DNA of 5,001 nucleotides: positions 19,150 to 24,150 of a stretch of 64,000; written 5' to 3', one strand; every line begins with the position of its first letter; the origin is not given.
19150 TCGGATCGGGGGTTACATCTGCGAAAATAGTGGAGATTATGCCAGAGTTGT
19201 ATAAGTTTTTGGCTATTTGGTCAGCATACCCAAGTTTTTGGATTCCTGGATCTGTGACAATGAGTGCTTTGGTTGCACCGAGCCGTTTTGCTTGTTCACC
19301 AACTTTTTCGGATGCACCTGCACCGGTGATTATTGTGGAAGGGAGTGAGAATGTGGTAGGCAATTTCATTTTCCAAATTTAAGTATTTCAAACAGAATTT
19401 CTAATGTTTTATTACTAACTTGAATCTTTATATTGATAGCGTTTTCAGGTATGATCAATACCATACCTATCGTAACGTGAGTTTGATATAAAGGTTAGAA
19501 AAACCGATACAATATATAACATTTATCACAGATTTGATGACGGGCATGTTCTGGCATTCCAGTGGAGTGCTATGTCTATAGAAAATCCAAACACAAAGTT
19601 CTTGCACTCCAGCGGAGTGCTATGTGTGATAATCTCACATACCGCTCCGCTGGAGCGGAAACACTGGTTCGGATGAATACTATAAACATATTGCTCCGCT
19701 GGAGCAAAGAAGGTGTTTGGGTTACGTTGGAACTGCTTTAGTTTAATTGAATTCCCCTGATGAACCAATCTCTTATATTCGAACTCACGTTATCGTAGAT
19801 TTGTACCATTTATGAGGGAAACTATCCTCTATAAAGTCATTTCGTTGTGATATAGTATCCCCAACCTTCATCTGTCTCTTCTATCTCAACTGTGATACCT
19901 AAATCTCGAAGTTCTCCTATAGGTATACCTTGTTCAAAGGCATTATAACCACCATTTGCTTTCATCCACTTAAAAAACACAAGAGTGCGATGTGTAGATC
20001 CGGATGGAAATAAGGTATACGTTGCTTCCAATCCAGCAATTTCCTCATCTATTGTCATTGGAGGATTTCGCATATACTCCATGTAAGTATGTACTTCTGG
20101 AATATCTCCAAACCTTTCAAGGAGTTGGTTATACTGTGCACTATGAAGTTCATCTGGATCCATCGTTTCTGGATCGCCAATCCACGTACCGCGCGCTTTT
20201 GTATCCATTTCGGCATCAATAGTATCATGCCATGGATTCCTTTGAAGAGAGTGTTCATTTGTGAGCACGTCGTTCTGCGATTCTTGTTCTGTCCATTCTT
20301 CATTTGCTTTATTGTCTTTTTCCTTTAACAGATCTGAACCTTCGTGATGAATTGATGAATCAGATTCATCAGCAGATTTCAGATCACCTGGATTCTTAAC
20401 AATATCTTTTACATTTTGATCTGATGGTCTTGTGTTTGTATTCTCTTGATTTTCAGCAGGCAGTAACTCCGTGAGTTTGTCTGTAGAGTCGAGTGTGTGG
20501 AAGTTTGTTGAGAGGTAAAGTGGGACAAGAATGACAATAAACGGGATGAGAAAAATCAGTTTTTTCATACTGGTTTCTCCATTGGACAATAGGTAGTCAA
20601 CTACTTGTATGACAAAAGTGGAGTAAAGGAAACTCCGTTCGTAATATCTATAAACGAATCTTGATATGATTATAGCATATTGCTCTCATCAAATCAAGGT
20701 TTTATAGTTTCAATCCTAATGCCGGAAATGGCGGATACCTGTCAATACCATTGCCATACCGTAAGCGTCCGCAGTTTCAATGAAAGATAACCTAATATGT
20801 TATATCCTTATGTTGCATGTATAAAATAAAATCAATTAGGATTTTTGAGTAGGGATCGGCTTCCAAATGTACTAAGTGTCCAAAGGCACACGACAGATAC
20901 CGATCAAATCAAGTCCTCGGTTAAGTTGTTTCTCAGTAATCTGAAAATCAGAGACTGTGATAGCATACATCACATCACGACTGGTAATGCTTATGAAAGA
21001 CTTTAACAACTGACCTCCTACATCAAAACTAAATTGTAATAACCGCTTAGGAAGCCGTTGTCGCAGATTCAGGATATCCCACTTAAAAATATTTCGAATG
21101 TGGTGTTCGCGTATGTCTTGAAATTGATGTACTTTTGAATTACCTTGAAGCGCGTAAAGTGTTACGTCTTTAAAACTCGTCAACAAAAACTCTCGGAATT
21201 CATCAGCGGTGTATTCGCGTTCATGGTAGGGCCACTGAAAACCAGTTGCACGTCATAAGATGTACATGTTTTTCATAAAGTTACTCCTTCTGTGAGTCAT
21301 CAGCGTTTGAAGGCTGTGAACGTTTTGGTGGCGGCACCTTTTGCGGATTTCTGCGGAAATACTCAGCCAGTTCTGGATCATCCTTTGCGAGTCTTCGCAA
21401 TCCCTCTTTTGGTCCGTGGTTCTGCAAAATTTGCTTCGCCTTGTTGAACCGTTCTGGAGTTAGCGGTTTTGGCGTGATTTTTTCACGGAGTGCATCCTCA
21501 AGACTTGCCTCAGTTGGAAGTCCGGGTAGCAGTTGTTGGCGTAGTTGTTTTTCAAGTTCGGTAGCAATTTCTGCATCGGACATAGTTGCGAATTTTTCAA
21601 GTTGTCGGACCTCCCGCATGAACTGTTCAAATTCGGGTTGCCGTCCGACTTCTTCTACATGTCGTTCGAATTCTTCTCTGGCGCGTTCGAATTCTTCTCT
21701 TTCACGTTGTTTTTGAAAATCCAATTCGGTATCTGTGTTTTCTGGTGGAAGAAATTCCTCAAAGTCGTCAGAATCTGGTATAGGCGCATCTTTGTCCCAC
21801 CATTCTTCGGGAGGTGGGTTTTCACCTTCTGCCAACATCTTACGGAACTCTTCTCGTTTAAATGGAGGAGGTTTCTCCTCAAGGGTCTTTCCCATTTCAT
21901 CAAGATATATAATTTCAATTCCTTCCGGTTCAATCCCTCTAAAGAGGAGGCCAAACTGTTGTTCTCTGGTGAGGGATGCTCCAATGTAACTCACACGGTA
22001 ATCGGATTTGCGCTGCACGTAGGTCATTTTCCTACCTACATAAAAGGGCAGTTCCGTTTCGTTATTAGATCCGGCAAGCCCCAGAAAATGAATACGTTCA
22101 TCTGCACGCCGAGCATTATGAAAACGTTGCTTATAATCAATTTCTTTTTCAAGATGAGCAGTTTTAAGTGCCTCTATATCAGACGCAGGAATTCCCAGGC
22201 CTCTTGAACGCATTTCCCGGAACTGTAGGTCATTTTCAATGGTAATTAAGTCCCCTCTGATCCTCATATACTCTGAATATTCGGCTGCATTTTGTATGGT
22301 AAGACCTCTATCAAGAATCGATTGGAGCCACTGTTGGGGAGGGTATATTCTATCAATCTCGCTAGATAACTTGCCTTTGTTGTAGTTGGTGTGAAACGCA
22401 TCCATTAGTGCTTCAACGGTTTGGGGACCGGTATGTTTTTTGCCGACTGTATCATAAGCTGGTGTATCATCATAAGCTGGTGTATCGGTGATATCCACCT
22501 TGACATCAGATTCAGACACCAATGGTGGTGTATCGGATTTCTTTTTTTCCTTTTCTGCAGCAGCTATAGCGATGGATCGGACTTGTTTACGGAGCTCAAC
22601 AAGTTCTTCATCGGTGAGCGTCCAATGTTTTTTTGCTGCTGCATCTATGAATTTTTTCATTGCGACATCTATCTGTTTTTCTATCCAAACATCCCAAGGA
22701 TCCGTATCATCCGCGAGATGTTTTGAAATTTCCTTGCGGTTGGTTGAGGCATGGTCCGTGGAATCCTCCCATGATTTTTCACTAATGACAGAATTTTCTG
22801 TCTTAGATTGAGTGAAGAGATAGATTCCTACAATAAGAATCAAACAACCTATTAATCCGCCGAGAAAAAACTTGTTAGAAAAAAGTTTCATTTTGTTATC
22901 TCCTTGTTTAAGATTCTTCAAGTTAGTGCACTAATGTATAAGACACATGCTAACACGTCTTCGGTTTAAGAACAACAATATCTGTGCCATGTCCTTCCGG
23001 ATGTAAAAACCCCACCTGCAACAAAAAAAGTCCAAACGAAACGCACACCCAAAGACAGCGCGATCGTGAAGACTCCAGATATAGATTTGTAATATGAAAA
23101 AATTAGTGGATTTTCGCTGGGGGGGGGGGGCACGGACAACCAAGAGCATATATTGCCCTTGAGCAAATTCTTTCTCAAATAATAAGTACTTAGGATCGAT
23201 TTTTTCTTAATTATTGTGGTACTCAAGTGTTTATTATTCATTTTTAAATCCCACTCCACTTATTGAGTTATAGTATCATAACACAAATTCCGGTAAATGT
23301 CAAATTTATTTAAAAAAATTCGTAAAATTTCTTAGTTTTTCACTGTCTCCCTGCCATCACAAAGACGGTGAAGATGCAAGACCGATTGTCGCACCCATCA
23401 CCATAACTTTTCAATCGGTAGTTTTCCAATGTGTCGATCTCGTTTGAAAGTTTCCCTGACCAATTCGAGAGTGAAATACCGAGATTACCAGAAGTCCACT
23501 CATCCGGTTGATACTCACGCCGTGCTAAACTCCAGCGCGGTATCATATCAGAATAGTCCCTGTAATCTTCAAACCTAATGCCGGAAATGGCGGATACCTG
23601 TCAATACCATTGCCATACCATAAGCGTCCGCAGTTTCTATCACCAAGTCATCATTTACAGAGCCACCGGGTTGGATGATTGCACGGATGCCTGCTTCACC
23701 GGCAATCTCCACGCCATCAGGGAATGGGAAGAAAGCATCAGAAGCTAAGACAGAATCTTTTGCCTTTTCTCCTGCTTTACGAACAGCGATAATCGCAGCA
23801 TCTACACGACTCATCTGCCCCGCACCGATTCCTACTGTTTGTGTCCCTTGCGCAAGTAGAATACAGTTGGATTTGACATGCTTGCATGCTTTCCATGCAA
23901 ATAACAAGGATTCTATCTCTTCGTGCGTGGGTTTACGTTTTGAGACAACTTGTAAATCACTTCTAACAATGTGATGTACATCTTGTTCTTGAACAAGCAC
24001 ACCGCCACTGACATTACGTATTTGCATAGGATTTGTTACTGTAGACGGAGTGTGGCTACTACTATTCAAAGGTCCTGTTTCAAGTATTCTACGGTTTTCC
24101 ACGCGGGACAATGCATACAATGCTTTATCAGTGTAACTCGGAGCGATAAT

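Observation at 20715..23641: Direct 67-bp repeats of the purH 3' end bracket a 2.8-kb AT-rich insert (integration scar?)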

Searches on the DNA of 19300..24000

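Call 30: search_rna_families(source=window, start=19300, end=24000, threshold=evalue, max_evalue=1)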
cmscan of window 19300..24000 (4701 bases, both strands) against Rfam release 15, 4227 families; matches with E-value up to 1: 1.
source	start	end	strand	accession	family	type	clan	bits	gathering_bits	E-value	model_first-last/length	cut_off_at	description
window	20339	20429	+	RF00377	snoU6-53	Gene; snRNA; snoRNA; CD-box;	-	20.1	36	0.66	1-110/110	no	Small nucleolar RNA U6-53/MBII-28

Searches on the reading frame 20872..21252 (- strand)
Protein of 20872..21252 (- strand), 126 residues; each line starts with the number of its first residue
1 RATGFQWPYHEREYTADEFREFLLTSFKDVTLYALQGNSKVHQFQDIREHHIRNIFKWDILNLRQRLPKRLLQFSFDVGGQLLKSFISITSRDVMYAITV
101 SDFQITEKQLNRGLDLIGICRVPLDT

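Call 11: search_protein_families(library=pfam, proteins=[window:20872-21252:-], max_evalue=0.01)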
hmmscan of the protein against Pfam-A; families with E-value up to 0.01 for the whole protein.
window:20872-21252:- (126 aa): 0 families

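Call 50: search_protein_families(library=phrogs, proteins=[window:20872-21252:-], max_evalue=0.01)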
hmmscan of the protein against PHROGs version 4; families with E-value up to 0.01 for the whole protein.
window:20872-21252:- (126 aa): 0 families

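Call 51: search_protein_families(library=ncbifam, proteins=[window:20872-21252:-], max_evalue=0.01)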
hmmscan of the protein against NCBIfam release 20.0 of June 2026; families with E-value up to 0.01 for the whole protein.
window:20872-21252:- (126 aa): 0 families
